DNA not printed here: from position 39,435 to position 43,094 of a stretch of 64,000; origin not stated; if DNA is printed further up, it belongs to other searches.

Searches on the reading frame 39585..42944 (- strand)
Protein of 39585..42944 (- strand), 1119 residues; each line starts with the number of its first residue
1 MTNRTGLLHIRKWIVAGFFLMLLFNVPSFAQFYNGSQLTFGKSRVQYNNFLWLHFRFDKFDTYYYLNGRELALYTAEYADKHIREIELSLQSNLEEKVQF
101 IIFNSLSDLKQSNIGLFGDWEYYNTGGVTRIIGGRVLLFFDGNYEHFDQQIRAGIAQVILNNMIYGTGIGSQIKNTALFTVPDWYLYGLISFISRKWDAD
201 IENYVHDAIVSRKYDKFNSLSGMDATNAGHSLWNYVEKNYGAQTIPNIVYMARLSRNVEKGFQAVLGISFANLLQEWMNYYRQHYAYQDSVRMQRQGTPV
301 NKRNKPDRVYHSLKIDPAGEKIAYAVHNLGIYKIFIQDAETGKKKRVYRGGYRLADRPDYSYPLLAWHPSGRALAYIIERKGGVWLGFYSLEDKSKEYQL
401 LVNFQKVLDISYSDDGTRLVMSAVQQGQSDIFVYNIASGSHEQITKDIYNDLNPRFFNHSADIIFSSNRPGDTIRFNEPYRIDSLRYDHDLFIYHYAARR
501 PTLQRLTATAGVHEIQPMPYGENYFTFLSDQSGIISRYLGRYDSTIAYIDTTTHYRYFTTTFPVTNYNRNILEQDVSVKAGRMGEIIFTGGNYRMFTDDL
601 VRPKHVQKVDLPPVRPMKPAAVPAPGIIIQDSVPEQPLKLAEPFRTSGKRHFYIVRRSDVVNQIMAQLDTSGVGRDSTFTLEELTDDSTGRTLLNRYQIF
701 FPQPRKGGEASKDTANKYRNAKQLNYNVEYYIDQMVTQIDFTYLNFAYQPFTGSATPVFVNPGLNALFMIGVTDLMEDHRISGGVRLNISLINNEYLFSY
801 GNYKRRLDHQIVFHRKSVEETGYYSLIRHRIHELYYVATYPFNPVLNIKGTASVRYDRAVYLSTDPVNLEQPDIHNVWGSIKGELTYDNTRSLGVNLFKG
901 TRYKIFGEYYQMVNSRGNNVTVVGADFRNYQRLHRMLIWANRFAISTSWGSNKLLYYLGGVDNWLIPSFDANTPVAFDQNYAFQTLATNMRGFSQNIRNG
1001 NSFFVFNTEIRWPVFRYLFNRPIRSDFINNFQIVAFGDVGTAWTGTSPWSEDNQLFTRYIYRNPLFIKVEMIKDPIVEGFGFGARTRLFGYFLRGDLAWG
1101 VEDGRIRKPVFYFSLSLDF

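Call 10: search_protein_families(library=pfam, proteins=[window:39585-42944:-])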
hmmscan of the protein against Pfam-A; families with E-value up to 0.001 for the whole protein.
window:39585-42944:- (1119 aa): 1 family
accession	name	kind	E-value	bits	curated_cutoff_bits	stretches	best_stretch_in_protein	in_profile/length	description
PF07676.18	PD40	-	0.00016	22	20.9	0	410-433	14-38/38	WD40-like Beta Propeller Repeat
